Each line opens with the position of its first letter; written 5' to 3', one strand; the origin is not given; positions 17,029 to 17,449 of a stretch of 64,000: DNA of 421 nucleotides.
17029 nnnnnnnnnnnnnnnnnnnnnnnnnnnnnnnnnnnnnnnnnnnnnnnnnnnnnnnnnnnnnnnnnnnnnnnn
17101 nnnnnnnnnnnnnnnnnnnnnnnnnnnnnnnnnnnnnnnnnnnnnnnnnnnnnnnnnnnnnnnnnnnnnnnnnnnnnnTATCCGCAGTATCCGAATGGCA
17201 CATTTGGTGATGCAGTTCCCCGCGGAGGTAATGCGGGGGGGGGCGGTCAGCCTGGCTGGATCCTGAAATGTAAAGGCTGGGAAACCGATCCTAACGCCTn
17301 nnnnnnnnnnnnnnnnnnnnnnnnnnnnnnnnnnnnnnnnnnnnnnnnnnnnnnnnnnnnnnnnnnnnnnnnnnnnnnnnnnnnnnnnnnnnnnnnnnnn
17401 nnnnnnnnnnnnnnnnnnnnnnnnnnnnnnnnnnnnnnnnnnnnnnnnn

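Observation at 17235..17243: G9 homopolymer inside frc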

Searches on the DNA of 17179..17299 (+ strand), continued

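Call 60: search_dna_similar(query=window:17179-17277:+, collection=ecoli_genomes, mode=near, rows=best, max_rows=45)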
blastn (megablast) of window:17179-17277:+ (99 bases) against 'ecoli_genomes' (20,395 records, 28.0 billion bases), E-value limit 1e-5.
Records with a match: 5369; places in all: 5371; records where one place covers at least 80% of the query: 5369.
Genomes with a match: 5368 of 5426; with a place that covers at least 80% of the query: 5368. Places per genome that has any: lowest 1, median 1, highest 3. On chromosomes: 5370 places; on plasmids: 1.
Best place of each record, by identity: >=99% 93; 95-99% 1852; 90-95% 3424.
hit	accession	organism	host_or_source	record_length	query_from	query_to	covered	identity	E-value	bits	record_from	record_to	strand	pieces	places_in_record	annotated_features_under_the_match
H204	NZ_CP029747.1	Escherichia coli strain 2016C-3878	Homo sapiens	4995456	1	99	100%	100.0%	8e-44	183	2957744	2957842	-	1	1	frc: formyl-CoA transferase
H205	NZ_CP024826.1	Escherichia coli strain CREC-544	Homo sapiens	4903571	1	99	100%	100.0%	8e-44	183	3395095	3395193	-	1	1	frc: formyl-CoA transferase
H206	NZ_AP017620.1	Escherichia coli strain MRY15-131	Bos taurus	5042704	1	99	100%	100.0%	8e-44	183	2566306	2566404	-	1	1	frc: formyl-CoA transferase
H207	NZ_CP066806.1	Escherichia coli strain TCM3e1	Homo sapiens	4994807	1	99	100%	100.0%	8e-44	183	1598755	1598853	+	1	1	frc: formyl-CoA transferase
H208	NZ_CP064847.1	Escherichia coli strain 20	wastewater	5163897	1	99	100%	100.0%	8e-44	183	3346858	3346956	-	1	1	frc: formyl-CoA transferase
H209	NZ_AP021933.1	Escherichia coli strain WP2-W18-ESBL-08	-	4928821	1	99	100%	100.0%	8e-44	183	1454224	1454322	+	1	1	frc: formyl-CoA transferase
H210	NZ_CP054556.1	Escherichia coli strain LWY24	chicken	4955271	1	99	100%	100.0%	8e-44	183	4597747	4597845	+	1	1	frc: formyl-CoA transferase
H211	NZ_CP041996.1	Escherichia coli strain AR Bank #0349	Homo sapiens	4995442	1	99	100%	100.0%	8e-44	183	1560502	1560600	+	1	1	frc: formyl-CoA transferase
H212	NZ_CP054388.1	Escherichia coli strain 1517k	Gallus gallus domesticus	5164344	1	99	100%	100.0%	8e-44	183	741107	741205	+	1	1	frc: formyl-CoA transferase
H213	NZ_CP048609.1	Escherichia coli strain STEFF_1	WWTPs effluent Shatin WWTPs_1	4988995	1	99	100%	100.0%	8e-44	183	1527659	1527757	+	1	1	frc: formyl-CoA transferase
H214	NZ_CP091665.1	Escherichia coli strain KOr019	river water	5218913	1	99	100%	100.0%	8e-44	183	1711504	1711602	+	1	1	frc: formyl-CoA transferase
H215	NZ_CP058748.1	Escherichia coli strain STLIN_13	Stanley WWTPs_13 WWTPs influent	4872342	1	99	100%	100.0%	8e-44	183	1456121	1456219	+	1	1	frc: formyl-CoA transferase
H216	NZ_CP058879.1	Escherichia coli strain STLEFF_29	Stanley WWTPs_29 WWTPs effluent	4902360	1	99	100%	100.0%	8e-44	183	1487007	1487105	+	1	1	frc: formyl-CoA transferase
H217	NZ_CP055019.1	Escherichia coli strain SWHEFF_69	Shek Wu Hui WWTPs_69 WWTPs effluent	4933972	1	99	100%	100.0%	8e-44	183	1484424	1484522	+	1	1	frc: formyl-CoA transferase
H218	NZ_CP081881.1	Escherichia coli strain WW2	sludge from the aeration tanks of urban ...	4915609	1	99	100%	100.0%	8e-44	183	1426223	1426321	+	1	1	frc: formyl-CoA transferase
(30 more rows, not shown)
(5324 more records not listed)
